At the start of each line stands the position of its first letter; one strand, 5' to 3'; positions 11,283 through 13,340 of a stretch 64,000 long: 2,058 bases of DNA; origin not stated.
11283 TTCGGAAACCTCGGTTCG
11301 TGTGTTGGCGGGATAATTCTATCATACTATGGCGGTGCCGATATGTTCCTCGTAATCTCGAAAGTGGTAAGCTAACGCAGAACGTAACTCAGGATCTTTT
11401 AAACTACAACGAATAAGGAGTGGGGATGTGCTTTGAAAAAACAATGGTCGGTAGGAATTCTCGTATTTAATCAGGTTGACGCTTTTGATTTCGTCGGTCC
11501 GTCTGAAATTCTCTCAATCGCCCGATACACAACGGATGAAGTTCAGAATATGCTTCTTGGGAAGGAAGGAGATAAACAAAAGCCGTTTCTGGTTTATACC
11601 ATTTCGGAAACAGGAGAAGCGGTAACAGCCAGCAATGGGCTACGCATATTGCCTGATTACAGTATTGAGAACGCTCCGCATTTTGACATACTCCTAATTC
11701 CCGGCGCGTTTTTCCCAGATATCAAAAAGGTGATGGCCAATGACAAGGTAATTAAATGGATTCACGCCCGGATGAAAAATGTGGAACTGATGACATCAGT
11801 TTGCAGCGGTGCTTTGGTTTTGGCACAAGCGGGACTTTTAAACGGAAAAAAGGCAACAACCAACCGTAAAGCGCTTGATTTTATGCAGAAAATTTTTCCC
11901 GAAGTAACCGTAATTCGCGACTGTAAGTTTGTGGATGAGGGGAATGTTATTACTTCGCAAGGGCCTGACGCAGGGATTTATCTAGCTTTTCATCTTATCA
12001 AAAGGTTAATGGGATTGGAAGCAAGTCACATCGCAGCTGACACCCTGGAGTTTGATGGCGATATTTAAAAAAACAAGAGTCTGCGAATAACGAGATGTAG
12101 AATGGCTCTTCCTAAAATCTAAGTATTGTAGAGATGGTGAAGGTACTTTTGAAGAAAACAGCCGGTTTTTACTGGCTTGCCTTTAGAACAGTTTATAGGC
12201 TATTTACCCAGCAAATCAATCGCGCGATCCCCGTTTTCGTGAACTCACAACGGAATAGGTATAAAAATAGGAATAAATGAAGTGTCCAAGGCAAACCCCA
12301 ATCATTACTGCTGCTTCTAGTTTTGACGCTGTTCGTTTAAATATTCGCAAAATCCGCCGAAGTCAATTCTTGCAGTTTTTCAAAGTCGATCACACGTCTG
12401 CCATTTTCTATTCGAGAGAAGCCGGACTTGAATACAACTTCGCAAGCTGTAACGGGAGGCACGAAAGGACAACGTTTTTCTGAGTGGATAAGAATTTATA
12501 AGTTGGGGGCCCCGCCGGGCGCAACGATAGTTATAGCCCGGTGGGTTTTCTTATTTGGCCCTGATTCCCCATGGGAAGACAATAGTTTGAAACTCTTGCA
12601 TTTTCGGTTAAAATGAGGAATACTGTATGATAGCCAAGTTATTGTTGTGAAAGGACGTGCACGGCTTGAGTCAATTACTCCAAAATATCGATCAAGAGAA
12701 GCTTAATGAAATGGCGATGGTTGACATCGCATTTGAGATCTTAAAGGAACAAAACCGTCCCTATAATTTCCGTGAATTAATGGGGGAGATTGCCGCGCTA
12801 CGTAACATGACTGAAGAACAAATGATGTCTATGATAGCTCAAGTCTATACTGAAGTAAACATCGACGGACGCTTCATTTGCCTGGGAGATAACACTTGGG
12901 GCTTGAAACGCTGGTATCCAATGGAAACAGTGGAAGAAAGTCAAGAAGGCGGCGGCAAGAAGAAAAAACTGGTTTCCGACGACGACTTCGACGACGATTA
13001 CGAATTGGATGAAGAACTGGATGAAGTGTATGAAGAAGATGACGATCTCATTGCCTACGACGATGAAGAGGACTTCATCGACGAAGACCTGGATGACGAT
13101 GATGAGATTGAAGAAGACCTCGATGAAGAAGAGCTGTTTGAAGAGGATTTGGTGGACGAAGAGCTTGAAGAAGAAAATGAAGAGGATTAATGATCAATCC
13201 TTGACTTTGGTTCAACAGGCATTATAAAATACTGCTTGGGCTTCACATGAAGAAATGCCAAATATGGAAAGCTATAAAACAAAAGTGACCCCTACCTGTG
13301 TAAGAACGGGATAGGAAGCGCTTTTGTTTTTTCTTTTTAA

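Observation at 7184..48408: Dispersed family of REP-like hairpins with compensatory base changes, in both orientations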

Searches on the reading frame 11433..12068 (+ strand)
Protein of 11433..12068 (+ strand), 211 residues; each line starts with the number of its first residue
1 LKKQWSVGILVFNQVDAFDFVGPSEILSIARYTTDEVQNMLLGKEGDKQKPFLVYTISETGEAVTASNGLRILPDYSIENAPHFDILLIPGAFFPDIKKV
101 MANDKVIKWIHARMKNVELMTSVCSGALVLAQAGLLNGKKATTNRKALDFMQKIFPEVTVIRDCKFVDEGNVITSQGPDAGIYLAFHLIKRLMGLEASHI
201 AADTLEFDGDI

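Call 81: search_protein_families(library=pfam, proteins=[window:11433-12068:+], max_evalue=0.00001)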
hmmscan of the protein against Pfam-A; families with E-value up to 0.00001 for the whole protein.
window:11433-12068:+ (211 aa): 1 family
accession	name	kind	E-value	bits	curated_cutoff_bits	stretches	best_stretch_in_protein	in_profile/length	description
PF01965.30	DJ-1_PfpI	-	1.7e-23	83.7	26.6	1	7-190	3-164/165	DJ-1/PfpI family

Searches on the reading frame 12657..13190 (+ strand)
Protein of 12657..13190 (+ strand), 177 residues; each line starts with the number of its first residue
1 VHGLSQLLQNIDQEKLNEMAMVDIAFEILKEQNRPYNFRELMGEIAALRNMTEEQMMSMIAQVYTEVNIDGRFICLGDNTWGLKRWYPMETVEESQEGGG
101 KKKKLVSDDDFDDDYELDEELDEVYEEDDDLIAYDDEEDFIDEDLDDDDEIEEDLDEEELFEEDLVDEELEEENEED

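Call 81: search_protein_families(library=pfam, proteins=[window:12657-13190:+], max_evalue=0.00001)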
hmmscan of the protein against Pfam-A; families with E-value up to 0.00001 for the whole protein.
window:12657-13190:+ (177 aa): 1 family
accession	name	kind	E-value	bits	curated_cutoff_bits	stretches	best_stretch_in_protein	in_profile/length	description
PF05066.19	HARE-HTH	-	1.2e-12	48.4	25.9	1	19-86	1-71/71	HB1, ASXL, restriction endonuclease HTH domain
